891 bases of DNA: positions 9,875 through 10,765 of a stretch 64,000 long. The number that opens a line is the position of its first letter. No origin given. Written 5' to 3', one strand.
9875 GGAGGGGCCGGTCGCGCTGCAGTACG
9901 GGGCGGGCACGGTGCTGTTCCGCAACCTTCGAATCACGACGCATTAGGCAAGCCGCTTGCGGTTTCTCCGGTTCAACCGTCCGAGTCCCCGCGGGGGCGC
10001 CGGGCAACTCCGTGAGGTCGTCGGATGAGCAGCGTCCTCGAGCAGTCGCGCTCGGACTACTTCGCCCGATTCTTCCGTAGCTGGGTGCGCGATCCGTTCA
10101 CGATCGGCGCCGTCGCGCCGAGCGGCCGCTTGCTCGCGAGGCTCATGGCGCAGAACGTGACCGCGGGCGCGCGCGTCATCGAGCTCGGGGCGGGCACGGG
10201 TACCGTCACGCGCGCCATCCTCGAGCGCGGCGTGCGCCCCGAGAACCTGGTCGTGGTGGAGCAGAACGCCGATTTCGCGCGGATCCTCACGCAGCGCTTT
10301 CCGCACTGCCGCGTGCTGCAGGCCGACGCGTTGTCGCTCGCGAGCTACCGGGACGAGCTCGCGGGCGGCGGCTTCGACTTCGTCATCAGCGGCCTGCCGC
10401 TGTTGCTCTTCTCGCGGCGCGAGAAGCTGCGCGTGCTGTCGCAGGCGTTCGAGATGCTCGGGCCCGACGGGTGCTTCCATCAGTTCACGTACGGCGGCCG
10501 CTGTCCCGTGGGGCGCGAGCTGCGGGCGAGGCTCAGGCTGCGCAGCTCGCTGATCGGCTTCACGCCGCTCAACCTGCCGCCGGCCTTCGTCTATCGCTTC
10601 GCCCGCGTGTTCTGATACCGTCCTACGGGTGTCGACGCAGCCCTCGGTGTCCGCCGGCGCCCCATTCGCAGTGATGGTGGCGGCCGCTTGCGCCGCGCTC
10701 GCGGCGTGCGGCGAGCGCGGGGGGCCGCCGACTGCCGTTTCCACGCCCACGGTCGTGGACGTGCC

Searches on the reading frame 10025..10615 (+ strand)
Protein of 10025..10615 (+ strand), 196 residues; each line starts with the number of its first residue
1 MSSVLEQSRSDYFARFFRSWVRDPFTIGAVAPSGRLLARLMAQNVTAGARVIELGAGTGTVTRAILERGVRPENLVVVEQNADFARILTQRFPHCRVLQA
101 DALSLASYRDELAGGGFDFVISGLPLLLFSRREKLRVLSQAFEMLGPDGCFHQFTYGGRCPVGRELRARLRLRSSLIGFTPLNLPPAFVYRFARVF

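Call 16: find_encoding_contigs(protein=window:10025-10615:+, flank=10000, max_places=1)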
Protein window:10025-10615:+ (196 aa): 10 contigs read that carry it; 1 place shown.
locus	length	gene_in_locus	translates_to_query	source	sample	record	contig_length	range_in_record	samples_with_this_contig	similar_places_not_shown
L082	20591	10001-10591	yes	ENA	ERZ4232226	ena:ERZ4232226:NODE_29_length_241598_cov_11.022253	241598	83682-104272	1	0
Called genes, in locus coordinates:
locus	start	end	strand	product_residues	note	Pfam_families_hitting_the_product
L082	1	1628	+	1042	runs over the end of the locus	PF00133:tRNA-synt_1, PF09334:tRNA-synt_1g (faint), PF08264:Anticodon_1, PF19302:DUF5915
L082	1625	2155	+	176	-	PF01252:Peptidase_A8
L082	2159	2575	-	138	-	PF16732:ComP_DUS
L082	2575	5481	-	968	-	PF05567:T4P_PilY1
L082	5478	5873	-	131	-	-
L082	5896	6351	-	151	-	PF14341:PilX_N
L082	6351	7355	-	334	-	PF07963:N_methyl (faint), PF16074:PilW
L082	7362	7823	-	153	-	PF07963:N_methyl (weak), PF22150:Tt1218-like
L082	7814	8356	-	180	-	PF12019:GspH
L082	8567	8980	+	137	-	PF01475:FUR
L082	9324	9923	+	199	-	PF06439:3keto-disac_hyd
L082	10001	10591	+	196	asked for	PF00398:RrnaAD (weak), PF08242:Methyltransf_12, PF13649:Methyltransf_25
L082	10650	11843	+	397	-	-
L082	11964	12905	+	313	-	PF02129:Peptidase_S15 (weak), PF01738:DLH (weak), PF08840:BAAT_C (weak), PF22244:GCE_fung (weak)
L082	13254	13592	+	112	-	PF03551:PadR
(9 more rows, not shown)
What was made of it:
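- Checked: The pilus genes at 2-8 kb are a real T4a minor-pilin operon (gspH/fimU-like, pilV-like, pilW, pilX, pilY1, pilE) about 46 kb away (call 16).
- The organism does have T4a pili: a minor-pilin/PilY1 operon is in the window (call 16). The genome has a T4a minor-pilin/PilY1 operon (call 16). The host clearly has T4a pili (call 16).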
